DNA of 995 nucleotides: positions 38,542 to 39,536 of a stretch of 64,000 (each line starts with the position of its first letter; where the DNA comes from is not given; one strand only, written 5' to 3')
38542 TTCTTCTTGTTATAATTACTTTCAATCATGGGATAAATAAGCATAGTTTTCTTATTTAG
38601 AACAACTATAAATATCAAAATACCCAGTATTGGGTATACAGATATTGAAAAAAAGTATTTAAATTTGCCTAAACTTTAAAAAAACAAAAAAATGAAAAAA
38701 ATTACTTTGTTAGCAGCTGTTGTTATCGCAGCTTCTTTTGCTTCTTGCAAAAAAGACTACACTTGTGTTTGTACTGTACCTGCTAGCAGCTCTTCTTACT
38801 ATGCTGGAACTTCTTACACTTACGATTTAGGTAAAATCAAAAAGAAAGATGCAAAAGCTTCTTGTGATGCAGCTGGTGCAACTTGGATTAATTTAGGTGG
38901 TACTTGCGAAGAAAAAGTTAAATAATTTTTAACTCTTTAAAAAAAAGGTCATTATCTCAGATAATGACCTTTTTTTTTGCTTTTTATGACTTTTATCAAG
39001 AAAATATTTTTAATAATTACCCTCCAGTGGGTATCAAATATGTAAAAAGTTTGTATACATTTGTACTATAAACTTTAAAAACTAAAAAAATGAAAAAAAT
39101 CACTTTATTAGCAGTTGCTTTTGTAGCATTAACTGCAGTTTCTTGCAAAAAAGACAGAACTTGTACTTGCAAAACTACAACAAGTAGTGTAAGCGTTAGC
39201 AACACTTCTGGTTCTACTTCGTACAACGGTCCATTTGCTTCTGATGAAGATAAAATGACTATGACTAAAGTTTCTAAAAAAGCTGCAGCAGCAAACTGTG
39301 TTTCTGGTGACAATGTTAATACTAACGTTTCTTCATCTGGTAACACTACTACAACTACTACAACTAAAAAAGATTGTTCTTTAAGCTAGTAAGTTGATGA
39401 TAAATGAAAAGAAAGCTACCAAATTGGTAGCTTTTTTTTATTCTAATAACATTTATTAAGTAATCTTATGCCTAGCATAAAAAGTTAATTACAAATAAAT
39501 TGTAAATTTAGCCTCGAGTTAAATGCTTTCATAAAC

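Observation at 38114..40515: Tandem array of four divergent small 4-Cys lipoproteins next to a MauE-thioredoxin fusion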

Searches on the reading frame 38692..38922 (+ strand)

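Call 3: search_protein_families(library=pfam, proteins=[window:38692-38922:+], max_evalue=1)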
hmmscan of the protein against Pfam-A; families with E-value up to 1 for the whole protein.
window:38692-38922:+ (77 aa): 1 family
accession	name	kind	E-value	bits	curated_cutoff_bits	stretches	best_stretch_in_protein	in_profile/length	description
PF16386.10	DUF4995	-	0.65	10.5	28.4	1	1-22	1-22/73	Domain of unknown function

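Call 4: search_protein_families(library=ncbifam, proteins=[window:38692-38922:+], max_evalue=1)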
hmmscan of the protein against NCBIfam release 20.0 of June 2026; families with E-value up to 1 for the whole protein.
window:38692-38922:+ (77 aa): 2 families
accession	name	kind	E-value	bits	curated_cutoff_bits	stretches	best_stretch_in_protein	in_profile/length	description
NF050142.1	PG1828_fam_lipo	equivalog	0.0016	19.1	50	1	1-22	1-22/59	PG1828 family lipoprotein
NF033603.1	mini-MOMP_1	subfamily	0.16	11.8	75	0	41-56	37-52/63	mini-MOMP protein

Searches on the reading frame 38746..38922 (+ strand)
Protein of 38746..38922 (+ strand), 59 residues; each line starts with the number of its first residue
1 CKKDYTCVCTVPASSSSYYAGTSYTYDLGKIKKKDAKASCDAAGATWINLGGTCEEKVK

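Call 26: predict_structure(alignment_id=A2)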
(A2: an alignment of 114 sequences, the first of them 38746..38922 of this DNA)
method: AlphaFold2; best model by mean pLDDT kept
length: 59 residues; sequences in the alignment: 114
mean_pLDDT: 93.1   pTM: 0.71
mean pLDDT of the five models: 93.1, 91.2, 89.4, 89.3, 88.9
residues with pLDDT >= 90: 50; 70-90: 9; 50-70: 0; < 50: 0
segments of 3 or more residues with pLDDT < 50: none
pLDDT, mean of each block of 10 residues (from residue 1): 94 90 94 95 93 93
secondary structure, 60 per line:
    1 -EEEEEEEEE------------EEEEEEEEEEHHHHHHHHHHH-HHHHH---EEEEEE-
elements in order: E2-10 E23-32 H33-43 H45-49 E53-58

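Call 38: search_protein_representatives(alignment_id=A3)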
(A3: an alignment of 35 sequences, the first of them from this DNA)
Query: 35 sequences, 53 profile positions. Proteins with E-value up to 0.001 (for the whole library): 1452; up to 1e-10: 4; up to 1e-30: 0. The best 150 are listed.
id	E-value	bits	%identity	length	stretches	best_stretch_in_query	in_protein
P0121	7.5e-12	61.5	-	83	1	1-53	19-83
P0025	1.8e-11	60.4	-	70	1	1-53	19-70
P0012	5.9e-11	58.7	-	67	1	1-53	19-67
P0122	7.9e-11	58.3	-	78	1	1-53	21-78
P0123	3.2e-10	56.3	-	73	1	1-53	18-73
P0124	3.9e-10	56.0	-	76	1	1-53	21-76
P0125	4.2e-10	56.0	-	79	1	1-53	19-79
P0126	6.6e-10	55.3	-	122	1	1-53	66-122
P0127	7.0e-10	55.2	-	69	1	1-53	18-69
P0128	8.0e-10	55.0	-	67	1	1-53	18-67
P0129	8.4e-10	55.0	-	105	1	1-53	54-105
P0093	8.8e-10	54.9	-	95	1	1-53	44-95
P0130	9.4e-10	54.8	-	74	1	1-53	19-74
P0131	1.1e-09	54.6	-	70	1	1-52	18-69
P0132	1.2e-09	54.5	-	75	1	1-53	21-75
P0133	1.7e-09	54.0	-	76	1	1-52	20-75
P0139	2.7e-09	53.3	-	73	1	1-53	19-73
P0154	6.7e-09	52.1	-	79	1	1-53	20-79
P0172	1.2e-08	51.3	-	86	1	1-53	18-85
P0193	2.2e-08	50.5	-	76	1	1-53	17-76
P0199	2.3e-08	50.4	-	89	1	1-53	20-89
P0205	2.8e-08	50.1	-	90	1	1-51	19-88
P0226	4.6e-08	49.4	-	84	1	1-53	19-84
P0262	1.0e-07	48.3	-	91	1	1-52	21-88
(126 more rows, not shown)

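Call 65: find_encoding_contigs(protein=P0199, flank=4000, max_places=2)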
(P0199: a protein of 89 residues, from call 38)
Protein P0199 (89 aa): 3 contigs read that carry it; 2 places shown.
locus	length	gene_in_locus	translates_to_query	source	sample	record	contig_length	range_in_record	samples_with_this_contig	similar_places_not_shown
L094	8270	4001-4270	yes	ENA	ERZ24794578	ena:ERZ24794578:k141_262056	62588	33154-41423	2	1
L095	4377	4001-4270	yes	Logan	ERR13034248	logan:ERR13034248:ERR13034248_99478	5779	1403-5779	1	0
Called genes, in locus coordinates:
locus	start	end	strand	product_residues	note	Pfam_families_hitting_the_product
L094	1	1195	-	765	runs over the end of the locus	PF13688:Reprolysin_5, PF13574:Reprolysin_2 (weak), PF13582:Reprolysin_3, PF13583:Reprolysin_4 (weak), PF13573:SprB, PF18962:Por_Secre_tail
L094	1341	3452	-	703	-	PF13688:Reprolysin_5, PF13574:Reprolysin_2, PF13582:Reprolysin_3, PF13583:Reprolysin_4 (weak), PF18911:PKD_4 (weak), PF13585:CHU_C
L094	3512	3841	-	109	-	PF00111:Fer2 (weak)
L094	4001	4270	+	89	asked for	-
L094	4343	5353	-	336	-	PF03486:HI0933_like (faint), PF07992:Pyr_redox_2, PF13738:Pyr_redox_3, PF00070:Pyr_redox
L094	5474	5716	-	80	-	PF01106:NifU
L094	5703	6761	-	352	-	PF01883:FeS_assembly_P, PF00142:Fer4_NifH (faint), PF02374:ArsA_ATPase (weak), PF09140:MipZ (weak), PF10609:ParA, PF13614:AAA_31, PF01656:CbiA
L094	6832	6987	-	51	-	-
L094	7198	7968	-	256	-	PF00378:ECH_1, PF16113:ECH_2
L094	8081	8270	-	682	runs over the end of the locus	PF00171:Aldedh, PF01575:MaoC_dehydratas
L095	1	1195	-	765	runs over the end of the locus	PF13688:Reprolysin_5, PF13574:Reprolysin_2 (weak), PF13582:Reprolysin_3, PF13583:Reprolysin_4 (weak), PF13573:SprB, PF18962:Por_Secre_tail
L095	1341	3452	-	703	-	PF13688:Reprolysin_5, PF13574:Reprolysin_2, PF13582:Reprolysin_3, PF13583:Reprolysin_4 (weak), PF18911:PKD_4 (weak), PF13585:CHU_C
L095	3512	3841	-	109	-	PF00111:Fer2 (weak)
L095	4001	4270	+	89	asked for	-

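Call 76: list_cluster_members(proteins=[P0124, P0133, P0139, P0154, P0172, P0193, P0199, P0205, P0226, P0262])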
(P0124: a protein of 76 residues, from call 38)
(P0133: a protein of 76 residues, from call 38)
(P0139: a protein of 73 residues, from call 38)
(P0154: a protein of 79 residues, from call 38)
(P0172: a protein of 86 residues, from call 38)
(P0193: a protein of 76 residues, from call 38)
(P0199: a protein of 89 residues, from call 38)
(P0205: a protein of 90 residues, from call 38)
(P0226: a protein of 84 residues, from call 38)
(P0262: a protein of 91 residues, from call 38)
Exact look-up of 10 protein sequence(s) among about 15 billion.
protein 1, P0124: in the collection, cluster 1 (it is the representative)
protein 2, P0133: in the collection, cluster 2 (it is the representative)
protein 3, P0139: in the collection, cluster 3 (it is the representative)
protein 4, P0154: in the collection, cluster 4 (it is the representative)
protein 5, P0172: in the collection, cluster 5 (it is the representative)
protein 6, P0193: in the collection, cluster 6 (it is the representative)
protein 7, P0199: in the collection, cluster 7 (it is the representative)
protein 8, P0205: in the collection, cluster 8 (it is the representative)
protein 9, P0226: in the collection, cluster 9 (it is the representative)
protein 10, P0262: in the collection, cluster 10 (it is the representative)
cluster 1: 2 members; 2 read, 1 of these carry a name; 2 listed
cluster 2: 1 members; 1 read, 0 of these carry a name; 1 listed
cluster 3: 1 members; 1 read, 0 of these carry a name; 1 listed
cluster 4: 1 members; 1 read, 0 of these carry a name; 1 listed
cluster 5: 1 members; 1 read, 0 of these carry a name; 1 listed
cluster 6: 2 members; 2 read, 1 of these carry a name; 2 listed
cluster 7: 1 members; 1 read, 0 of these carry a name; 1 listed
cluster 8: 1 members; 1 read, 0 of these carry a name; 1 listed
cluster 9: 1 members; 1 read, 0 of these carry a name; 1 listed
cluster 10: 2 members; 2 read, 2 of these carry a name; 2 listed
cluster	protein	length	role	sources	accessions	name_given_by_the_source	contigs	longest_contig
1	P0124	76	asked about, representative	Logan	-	-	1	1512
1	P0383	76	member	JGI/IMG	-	hypothetical protein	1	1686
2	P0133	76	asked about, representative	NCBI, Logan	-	-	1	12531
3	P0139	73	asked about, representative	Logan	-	-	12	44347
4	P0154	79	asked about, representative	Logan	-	-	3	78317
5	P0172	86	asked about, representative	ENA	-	-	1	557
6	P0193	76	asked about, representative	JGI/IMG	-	hypothetical protein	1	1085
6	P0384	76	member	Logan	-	-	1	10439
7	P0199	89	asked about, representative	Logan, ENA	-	-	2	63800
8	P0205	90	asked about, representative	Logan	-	-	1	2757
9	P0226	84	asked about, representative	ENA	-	-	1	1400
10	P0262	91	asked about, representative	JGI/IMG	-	hypothetical protein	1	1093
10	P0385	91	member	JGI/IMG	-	hypothetical protein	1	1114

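Call 77: find_encoding_contigs(protein=P0139, flank=4000, max_places=2)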
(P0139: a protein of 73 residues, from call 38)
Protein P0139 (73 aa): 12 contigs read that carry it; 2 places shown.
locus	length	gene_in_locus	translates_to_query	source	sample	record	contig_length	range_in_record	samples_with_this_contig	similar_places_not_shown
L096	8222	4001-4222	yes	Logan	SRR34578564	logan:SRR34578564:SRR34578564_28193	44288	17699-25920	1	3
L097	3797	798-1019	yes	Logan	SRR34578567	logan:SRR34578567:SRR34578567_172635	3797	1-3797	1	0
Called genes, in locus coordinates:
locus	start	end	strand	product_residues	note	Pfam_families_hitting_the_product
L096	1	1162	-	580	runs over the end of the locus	PF00092:VWA, PF13428:TPR_14 (faint), PF13519:VWA_2, PF14559:TPR_19 (faint), PF13432:TPR_16 (weak), PF13424:TPR_12 (weak), PF00515:TPR_1 (weak), PF13414:TPR_11, +2 more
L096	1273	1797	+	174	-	-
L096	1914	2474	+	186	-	PF00719:Pyrophosphatase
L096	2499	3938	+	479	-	PF01336:tRNA_anti-codon, PF00152:tRNA-synt_2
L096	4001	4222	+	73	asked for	-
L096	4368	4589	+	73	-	-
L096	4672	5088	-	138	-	PF01042:Ribonuc_L-PSP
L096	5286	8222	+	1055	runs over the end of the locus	PF13895:Ig_2 (faint), PF19081:Ig_7, PF18962:Por_Secre_tail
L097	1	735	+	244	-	?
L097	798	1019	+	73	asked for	-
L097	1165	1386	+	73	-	-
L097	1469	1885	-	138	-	PF01042:Ribonuc_L-PSP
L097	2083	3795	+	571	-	?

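Call 78: find_encoding_contigs(protein=P0154, flank=4000, max_places=2)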
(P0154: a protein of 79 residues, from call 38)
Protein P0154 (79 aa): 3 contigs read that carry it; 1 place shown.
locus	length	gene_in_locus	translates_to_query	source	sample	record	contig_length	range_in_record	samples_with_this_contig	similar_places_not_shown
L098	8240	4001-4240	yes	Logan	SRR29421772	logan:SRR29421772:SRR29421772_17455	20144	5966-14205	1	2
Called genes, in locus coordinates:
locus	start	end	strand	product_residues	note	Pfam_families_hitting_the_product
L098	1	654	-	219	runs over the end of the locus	PF02472:ExbD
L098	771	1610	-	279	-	PF01618:MotA_ExbB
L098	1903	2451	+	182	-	PF00719:Pyrophosphatase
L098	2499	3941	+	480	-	PF01336:tRNA_anti-codon, PF00152:tRNA-synt_2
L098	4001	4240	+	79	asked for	-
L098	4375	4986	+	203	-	PF00081:Sod_Fe_N, PF02777:Sod_Fe_C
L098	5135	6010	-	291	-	PF00140:Sigma70_r1_2, PF04542:Sigma70_r2, PF04539:Sigma70_r3, PF04545:Sigma70_r4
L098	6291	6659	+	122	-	PF19569:START_2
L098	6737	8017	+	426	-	PF01041:DegT_DnrJ_EryC1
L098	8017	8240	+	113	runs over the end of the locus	-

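Call 82: search_protein_families(library=pfam, alignment_id=A2, max_evalue=0.01)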
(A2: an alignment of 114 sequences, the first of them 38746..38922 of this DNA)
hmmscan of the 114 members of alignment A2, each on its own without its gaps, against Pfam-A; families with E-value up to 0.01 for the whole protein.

A. member 1, window:38746-38922:+ (59 aa): 0 families

B. families by the number of members that match (of 114 scanned): 3 families
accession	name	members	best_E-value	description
PF16386.10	DUF4995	24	7.1e-05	Domain of unknown function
PF00035.32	dsrm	1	0.00046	Double-stranded RNA binding motif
PF02402.22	Lysis_col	1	0.0086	Lysis protein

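Call 83: search_protein_families(library=ncbifam, alignment_id=A2, max_evalue=0.01)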
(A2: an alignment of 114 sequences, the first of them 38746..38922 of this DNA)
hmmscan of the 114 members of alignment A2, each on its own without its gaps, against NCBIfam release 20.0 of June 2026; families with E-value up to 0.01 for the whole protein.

A. member 1, window:38746-38922:+ (59 aa): 0 families

B. families by the number of members that match (of 114 scanned): 17 families
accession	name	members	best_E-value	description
NF050142.1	PG1828_fam_lipo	100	8.2e-08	PG1828 family lipoprotein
NF040942.2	hypo_ExtJ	3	0.0047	selenite/tellurite reduction operon protein ExtJ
TIGR02136.1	ptsS_2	2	0.00056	phosphate ABC transporter substrate-binding protein PstS family protein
TIGR02747.1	TraV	2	0.0064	type IV conjugative transfer system lipoprotein TraV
NF040679.1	halocin_of_epi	1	9.7e-05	halocin C8 precursor-like protein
NF008356.0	PRK11145.1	1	0.00027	pyruvate formate lyase 1-activating protein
NF033603.1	mini-MOMP_1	1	0.0012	mini-MOMP protein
NF047735.1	MPL36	1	0.0033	RlpA family plasminogen-binding lipoprotein MPL36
NF008560.0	PRK11505.1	1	0.0036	phosphate starvation-inducible protein PsiF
NF053689.1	BamJ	1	0.0052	BamJ family beta-barrel-assembly machinery protein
NF052551.1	EnvBioLpgNMYCTU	1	0.0053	envelope biogenesis lipoprotein LpqN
NF038041.1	fim_Mfa1_fam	1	0.0073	Mfa1 family fimbria major subunit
NF033207.2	midcut_by_XrtH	1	0.0078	midcut-by-XrtH protein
TIGR04359.1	TrbK_RP4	1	0.0084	entry exclusion lipoprotein TrbK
NF051862.1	BT4005_BT4719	1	0.0088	NigD1/NigD2 family lipoprotein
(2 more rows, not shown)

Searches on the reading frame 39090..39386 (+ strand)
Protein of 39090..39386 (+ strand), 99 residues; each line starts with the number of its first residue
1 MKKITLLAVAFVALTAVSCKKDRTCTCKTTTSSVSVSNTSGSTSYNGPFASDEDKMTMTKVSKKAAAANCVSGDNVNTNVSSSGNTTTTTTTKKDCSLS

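Call 3: search_protein_families(library=pfam, proteins=[window:39090-39386:+], max_evalue=1)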
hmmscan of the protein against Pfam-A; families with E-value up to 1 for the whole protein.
window:39090-39386:+ (99 aa): 1 family
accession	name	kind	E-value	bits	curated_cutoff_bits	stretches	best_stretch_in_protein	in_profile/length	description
PF08139.17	LPAM_1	-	0.13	13.2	20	1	1-16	1-16/18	Prokaryotic membrane lipoprotein lipid attachment site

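Call 4: search_protein_families(library=ncbifam, proteins=[window:39090-39386:+], max_evalue=1)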
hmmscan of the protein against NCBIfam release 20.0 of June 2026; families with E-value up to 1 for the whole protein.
window:39090-39386:+ (99 aa): 4 families
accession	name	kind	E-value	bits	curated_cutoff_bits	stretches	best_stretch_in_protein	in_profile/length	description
NF050142.1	PG1828_fam_lipo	equivalog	0.0055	17.4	50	1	1-36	1-35/59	PG1828 family lipoprotein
NF046039.1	lipo_NMB0938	equivalog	0.12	11.4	80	1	6-74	9-74/277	NMB0938 family lipoprotein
NF038033.1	FEA1_rel_lipo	equivalog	0.14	10.9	250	1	7-91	3-87/406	FEA1-related lipoprotein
NF045938.1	MAG3960_fam_LP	equivalog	0.2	10.5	100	1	1-64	1-68/496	MAG3960 family lipoprotein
